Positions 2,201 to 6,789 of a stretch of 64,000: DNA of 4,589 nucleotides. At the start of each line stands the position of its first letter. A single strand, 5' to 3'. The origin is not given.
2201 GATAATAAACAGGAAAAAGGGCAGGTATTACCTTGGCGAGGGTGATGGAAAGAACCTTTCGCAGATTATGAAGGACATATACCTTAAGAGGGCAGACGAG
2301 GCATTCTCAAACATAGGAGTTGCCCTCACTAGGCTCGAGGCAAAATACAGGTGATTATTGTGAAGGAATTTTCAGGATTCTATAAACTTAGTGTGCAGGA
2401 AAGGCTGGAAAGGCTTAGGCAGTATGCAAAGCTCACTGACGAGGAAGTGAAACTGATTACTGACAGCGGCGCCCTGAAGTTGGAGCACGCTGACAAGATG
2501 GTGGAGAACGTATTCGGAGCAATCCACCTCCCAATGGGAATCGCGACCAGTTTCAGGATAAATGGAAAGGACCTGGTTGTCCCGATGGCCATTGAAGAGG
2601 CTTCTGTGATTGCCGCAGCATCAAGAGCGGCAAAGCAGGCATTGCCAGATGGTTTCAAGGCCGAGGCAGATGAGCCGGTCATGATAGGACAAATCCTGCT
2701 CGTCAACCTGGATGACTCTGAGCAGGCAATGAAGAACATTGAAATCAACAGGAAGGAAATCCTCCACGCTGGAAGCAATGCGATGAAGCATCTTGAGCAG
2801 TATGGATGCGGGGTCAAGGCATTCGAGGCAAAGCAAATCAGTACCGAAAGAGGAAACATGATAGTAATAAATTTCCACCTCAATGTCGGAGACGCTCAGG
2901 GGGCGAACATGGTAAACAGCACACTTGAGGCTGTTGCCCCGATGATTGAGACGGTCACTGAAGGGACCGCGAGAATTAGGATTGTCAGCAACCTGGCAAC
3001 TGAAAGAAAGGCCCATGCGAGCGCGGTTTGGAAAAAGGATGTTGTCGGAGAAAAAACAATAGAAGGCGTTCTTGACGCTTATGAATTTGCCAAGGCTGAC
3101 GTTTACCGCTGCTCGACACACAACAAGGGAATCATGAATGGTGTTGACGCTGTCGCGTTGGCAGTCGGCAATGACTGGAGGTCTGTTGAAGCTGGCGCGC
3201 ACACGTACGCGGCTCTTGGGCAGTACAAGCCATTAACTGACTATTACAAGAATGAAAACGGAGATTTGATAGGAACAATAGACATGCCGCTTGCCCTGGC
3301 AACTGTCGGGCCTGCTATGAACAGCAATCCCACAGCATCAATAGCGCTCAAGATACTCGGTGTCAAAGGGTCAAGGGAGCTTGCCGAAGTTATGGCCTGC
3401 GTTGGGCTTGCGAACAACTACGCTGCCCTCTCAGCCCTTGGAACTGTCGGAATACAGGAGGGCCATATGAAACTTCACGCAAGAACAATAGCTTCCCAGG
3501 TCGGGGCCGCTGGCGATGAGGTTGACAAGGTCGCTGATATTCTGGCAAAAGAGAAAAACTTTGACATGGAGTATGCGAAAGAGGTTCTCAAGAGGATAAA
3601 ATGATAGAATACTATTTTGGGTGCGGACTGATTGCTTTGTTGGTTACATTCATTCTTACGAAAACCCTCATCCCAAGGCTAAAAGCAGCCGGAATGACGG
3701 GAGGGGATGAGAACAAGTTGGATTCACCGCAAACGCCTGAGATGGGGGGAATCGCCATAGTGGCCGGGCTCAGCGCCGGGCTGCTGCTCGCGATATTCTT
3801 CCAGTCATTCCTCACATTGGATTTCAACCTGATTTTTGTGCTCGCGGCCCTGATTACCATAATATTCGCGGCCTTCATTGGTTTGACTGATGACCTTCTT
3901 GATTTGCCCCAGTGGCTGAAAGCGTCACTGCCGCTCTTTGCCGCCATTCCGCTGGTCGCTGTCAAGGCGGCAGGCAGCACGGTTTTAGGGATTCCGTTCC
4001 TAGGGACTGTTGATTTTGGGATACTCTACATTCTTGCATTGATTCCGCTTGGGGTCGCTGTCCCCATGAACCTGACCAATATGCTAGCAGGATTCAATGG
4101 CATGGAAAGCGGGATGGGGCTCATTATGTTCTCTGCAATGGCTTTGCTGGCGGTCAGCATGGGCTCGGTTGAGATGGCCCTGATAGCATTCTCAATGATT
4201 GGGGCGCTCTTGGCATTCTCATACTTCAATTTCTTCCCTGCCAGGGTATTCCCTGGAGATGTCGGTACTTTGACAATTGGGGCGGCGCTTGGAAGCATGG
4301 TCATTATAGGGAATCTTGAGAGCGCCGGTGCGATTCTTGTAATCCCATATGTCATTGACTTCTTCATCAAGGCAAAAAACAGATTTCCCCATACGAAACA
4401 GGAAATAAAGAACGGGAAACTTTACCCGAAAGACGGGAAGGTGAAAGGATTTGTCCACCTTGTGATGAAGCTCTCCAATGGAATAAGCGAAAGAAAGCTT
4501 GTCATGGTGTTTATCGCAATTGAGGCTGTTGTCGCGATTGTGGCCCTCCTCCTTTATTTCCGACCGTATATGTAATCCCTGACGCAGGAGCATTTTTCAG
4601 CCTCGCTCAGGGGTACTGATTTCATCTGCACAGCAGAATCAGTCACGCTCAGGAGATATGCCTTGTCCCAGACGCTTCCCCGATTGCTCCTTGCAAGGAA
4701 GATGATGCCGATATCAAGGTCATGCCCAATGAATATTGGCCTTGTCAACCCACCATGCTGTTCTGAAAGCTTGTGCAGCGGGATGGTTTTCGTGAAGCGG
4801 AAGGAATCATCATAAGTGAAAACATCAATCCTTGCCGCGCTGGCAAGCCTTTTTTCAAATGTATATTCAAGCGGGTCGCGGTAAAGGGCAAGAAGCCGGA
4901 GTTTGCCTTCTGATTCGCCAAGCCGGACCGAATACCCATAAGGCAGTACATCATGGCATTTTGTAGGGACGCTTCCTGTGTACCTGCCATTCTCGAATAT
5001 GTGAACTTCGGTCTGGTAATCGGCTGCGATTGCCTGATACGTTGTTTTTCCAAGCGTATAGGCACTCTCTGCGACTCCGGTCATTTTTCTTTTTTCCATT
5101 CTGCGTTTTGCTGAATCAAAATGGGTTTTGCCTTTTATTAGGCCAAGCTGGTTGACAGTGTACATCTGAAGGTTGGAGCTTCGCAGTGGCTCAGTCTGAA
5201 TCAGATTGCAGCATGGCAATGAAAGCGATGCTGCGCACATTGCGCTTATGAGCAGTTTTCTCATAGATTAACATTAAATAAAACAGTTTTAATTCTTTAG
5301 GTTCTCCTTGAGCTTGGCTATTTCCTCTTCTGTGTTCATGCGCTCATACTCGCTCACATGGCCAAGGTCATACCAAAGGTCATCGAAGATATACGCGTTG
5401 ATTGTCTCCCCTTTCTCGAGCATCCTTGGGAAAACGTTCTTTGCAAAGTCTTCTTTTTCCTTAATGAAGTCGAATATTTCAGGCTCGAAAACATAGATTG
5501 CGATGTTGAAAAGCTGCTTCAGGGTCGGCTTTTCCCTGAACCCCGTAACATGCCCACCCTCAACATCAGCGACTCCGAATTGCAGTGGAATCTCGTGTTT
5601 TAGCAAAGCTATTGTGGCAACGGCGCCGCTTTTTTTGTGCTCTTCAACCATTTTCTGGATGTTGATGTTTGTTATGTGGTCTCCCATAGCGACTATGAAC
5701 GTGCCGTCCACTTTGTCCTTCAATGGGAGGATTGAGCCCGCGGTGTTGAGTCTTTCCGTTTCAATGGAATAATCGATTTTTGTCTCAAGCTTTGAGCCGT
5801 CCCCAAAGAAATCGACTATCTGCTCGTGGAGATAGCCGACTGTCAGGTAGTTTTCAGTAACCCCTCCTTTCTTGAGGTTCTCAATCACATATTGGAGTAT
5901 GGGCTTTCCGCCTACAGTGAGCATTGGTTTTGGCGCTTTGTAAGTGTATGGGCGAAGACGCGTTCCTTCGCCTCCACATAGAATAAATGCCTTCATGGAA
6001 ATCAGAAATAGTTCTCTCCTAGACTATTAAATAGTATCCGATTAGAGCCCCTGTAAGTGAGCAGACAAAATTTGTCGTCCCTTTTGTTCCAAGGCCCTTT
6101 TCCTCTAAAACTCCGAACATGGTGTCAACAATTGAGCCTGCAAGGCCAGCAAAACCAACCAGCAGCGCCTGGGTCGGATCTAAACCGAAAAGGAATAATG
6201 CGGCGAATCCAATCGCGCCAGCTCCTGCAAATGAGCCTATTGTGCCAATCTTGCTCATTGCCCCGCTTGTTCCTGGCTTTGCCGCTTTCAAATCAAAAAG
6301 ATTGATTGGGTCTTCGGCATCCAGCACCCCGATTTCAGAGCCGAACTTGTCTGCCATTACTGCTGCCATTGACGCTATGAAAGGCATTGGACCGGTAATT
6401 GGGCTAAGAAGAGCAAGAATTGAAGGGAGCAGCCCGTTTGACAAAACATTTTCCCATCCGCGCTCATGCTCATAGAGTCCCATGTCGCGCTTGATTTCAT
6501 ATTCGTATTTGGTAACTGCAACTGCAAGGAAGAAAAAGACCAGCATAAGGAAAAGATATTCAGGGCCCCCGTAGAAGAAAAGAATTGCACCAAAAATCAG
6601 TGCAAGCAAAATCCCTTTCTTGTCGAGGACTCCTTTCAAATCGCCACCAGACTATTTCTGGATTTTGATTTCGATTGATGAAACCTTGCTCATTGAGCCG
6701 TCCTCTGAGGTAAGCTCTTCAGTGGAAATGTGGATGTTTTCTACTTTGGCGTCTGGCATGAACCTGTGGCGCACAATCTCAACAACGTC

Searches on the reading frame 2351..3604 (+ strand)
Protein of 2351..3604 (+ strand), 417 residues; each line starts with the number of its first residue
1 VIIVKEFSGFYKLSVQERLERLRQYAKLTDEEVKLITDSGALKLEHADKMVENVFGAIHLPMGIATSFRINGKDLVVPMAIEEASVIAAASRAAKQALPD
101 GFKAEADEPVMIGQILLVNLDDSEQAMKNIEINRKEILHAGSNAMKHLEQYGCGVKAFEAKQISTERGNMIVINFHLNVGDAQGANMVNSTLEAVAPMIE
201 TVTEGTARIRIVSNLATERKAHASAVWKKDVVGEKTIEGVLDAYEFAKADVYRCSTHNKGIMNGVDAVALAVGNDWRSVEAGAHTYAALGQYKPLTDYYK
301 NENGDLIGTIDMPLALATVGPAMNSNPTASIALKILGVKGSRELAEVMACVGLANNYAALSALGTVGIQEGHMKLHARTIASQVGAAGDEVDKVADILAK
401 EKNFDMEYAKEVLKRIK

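Call 90: search_protein_families(library=pfam, proteins=[window:2351-3604:+], max_evalue=0.00001)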
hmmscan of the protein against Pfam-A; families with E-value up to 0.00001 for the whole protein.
window:2351-3604:+ (417 aa): 1 family
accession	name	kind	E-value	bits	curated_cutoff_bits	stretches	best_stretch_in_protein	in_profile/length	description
PF00368.23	HMG-CoA_red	-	3.7e-96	322.8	27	1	15-377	2-368/368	Hydroxymethylglutaryl-coenzyme A reductase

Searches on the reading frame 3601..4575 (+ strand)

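Call 38: search_protein_families(library=pfam, proteins=[window:3601-4575:+], max_evalue=0.001)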
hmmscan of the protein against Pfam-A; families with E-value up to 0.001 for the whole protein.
window:3601-4575:+ (324 aa): 1 family
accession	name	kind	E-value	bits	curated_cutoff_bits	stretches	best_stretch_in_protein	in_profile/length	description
PF00953.26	Glycos_transf_4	-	2.4e-34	119.1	27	1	81-237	2-159/160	Glycosyl transferase family 4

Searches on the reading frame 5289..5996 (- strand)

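Call 38: search_protein_families(library=pfam, proteins=[window:5289-5996:-], max_evalue=0.001)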
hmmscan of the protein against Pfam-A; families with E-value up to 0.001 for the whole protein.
window:5289-5996:- (235 aa): 2 families
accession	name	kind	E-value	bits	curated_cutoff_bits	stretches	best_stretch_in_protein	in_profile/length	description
PF00483.29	NTP_transferase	-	4.5e-45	154.6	21.2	1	2-223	1-241/245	Nucleotidyl transferase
PF12804.13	NTP_transf_3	-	5.4e-08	33.6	27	1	3-128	1-119/160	MobA-like NTP transferase domain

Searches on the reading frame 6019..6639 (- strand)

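Call 38: search_protein_families(library=pfam, proteins=[window:6019-6639:-], max_evalue=0.001)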
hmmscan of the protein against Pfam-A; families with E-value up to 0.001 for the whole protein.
window:6019-6639:- (206 aa): 2 families
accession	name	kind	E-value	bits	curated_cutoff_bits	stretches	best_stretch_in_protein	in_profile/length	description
PF01940.21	DUF92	-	7.2e-41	140.6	27.5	1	2-181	13-210/251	Integral membrane protein DUF92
PF13303.11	PTS_EIIC_2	-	0.00084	19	28.9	1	126-205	32-107/327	Phosphotransferase system, EIIC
